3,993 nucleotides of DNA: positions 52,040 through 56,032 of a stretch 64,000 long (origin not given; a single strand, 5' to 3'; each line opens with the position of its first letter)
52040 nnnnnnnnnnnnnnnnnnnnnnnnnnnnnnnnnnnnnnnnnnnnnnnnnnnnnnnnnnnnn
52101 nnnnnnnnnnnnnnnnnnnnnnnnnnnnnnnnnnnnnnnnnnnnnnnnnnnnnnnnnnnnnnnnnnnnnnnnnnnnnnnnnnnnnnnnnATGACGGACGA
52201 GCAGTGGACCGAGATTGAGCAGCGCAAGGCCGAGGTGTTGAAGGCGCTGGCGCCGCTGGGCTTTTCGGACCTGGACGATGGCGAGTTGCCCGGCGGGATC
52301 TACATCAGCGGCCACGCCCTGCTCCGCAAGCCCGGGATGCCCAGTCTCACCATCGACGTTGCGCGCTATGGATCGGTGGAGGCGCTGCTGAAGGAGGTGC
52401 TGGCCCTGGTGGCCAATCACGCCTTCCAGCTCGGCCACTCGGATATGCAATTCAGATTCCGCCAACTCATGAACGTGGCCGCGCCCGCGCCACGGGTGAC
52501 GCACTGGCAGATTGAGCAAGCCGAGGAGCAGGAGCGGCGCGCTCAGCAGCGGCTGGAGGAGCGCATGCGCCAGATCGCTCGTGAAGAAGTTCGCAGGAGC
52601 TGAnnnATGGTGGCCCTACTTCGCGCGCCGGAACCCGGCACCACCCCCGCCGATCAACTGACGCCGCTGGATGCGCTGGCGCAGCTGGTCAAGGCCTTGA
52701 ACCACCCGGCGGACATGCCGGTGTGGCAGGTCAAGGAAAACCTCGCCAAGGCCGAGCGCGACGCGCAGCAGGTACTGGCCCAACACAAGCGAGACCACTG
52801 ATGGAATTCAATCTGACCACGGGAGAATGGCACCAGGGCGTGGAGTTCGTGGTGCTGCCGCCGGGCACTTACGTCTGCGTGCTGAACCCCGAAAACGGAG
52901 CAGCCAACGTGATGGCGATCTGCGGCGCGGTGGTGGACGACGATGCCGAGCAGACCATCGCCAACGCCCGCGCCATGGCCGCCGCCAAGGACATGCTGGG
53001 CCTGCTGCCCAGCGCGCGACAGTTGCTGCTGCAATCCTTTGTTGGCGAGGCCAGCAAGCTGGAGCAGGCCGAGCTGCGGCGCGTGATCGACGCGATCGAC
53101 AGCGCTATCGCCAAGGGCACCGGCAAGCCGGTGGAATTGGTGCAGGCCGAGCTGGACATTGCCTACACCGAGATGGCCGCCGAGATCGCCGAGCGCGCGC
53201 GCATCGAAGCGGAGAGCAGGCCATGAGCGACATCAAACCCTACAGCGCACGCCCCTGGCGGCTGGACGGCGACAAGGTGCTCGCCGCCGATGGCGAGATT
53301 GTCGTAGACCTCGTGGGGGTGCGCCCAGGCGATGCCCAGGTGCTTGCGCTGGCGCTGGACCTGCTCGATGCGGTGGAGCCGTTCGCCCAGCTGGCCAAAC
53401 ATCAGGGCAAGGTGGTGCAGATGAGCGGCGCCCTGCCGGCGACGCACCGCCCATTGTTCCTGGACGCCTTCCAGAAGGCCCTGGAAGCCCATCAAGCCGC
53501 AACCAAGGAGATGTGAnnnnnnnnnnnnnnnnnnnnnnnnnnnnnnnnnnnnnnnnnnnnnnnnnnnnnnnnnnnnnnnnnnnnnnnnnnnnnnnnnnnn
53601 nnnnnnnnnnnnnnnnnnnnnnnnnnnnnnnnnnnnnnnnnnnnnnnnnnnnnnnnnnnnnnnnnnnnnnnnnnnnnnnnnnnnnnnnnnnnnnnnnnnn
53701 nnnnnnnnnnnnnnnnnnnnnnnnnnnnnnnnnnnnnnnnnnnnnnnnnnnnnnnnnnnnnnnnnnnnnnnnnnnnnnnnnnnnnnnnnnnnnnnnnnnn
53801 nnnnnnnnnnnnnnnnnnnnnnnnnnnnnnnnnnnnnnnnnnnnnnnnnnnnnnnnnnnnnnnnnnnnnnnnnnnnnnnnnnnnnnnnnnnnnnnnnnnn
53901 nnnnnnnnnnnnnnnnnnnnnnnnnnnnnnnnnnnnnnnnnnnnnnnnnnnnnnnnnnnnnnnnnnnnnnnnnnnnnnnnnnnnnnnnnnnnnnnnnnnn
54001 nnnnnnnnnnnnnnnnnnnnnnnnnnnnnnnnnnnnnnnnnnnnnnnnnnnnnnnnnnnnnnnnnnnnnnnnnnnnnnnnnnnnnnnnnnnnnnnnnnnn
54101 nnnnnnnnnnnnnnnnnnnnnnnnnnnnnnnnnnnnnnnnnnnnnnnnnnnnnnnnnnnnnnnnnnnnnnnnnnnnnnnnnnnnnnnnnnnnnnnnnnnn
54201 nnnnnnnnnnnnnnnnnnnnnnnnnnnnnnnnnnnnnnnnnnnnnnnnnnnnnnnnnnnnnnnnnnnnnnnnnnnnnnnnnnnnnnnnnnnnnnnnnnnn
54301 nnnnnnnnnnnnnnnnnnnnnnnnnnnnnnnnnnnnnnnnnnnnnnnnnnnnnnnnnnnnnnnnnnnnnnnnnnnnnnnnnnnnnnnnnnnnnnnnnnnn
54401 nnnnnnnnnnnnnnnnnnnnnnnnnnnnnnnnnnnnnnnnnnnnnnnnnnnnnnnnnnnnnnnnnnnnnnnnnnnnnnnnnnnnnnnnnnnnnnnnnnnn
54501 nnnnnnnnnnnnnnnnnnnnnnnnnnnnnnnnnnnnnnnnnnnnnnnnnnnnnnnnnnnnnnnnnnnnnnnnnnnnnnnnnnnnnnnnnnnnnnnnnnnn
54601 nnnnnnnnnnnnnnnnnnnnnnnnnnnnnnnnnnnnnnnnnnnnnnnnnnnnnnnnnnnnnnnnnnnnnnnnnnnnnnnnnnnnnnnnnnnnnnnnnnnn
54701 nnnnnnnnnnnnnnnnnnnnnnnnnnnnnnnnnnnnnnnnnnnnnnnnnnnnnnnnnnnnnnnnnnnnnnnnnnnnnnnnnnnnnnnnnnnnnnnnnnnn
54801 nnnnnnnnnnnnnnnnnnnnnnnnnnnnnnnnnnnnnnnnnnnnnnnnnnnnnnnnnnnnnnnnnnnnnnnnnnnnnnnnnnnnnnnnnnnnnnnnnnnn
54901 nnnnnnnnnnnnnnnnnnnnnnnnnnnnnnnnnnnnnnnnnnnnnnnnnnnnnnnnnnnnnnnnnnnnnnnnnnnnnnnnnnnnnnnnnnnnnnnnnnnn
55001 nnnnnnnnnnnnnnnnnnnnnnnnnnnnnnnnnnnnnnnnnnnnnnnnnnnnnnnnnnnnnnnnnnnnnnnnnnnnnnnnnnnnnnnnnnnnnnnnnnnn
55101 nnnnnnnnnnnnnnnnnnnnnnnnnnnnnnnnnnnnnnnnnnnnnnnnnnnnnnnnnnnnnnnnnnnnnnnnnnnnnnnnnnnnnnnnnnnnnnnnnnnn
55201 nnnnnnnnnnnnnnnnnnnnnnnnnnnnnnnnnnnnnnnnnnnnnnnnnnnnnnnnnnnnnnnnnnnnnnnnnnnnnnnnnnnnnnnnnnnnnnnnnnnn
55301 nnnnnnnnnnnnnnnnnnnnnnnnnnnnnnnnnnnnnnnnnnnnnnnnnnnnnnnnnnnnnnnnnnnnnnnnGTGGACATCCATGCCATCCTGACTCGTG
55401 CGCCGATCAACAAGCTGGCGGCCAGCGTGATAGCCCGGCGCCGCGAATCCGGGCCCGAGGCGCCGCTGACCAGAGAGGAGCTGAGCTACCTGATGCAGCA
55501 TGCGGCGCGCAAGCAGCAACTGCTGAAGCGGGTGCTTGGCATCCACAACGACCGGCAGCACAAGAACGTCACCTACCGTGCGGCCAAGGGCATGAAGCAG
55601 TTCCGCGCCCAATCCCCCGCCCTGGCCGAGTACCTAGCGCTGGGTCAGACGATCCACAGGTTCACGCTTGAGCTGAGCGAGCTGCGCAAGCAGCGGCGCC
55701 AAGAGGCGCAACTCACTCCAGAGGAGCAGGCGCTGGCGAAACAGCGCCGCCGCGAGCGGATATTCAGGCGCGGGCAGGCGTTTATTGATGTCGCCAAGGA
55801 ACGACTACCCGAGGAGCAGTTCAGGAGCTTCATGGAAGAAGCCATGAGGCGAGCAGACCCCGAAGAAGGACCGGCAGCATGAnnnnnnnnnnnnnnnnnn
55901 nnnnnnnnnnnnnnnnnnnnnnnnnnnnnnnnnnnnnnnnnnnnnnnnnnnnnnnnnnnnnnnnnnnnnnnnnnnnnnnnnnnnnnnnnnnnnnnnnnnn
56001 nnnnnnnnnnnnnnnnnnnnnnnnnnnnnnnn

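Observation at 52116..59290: Two iteron-like clusters of four GTTC repeats phased at exactly 11 bp, one directly after the Rep-like gene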

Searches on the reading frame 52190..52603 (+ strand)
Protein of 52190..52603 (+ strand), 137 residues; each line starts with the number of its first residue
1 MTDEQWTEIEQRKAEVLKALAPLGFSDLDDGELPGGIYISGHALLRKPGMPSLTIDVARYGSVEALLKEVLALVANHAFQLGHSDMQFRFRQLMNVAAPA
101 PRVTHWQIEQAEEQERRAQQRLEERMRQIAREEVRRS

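Call 12: search_protein_families(library=pfam, proteins=[window:52190-52603:+], max_evalue=0.01)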
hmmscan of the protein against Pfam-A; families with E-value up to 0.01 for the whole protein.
window:52190-52603:+ (137 aa): 0 families

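Call 13: search_protein_families(library=phrogs, proteins=[window:52190-52603:+], max_evalue=0.01)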
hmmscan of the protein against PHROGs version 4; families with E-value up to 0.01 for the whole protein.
window:52190-52603:+ (137 aa): 0 families

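Call 89: search_protein_families(library=pfam, proteins=[window:52190-52603:+], max_evalue=0.1)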
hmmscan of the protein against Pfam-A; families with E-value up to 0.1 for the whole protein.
window:52190-52603:+ (137 aa): 0 families

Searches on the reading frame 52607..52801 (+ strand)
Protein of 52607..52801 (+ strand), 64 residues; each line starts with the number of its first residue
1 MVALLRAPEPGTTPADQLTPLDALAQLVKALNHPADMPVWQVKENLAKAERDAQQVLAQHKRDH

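Call 88: search_protein_families(library=pfam, proteins=[window:52607-52801:+], max_evalue=0.1)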
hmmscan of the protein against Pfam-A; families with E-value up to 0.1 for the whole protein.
window:52607-52801:+ (64 aa): 1 family
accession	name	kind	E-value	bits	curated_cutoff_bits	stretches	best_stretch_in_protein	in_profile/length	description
PF08988.15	T3SS_needle_E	-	0.015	16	22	1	22-64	25-67/67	Type III secretion system, cytoplasmic E component of needle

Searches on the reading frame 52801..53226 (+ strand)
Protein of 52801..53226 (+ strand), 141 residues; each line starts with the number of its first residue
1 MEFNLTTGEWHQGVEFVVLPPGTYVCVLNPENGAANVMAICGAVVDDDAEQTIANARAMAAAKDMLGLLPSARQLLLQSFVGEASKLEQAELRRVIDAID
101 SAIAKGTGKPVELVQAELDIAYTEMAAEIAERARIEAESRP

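Call 88: search_protein_families(library=pfam, proteins=[window:52801-53226:+], max_evalue=0.1)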
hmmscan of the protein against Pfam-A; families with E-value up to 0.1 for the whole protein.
window:52801-53226:+ (141 aa): 1 family
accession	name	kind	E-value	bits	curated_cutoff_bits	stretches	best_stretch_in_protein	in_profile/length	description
PF25243.1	WAV3_C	-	0.066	13.5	39.1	0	52-85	16-52/76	E3 ubiquitin-protein ligase WAV3-like, C-terminal domain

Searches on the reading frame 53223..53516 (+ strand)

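Call 88: search_protein_families(library=pfam, proteins=[window:53223-53516:+], max_evalue=0.1)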
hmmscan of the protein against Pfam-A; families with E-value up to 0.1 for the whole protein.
window:53223-53516:+ (97 aa): 2 families
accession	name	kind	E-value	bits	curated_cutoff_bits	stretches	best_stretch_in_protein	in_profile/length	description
PF13466.11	STAS_2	-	0.0036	17.9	29.2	1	3-76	6-72/80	STAS domain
PF10964.13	DUF2766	-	0.076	13.8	27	0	19-87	4-69/79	Protein of unknown function (DUF2766)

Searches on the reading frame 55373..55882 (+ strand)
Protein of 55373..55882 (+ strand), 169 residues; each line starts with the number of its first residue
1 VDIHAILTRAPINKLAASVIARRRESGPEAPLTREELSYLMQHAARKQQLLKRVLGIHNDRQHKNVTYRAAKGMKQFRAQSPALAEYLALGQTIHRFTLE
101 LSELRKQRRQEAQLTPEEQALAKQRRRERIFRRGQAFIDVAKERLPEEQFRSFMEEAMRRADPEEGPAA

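Call 88: search_protein_families(library=pfam, proteins=[window:55373-55882:+], max_evalue=0.1)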
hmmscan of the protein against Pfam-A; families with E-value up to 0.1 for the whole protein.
window:55373-55882:+ (169 aa): 1 family
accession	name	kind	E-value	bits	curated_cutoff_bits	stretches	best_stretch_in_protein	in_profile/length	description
PF11176.13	Tma16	-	0.087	13.1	22.7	0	92-143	68-120/146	Translation machinery-associated protein 16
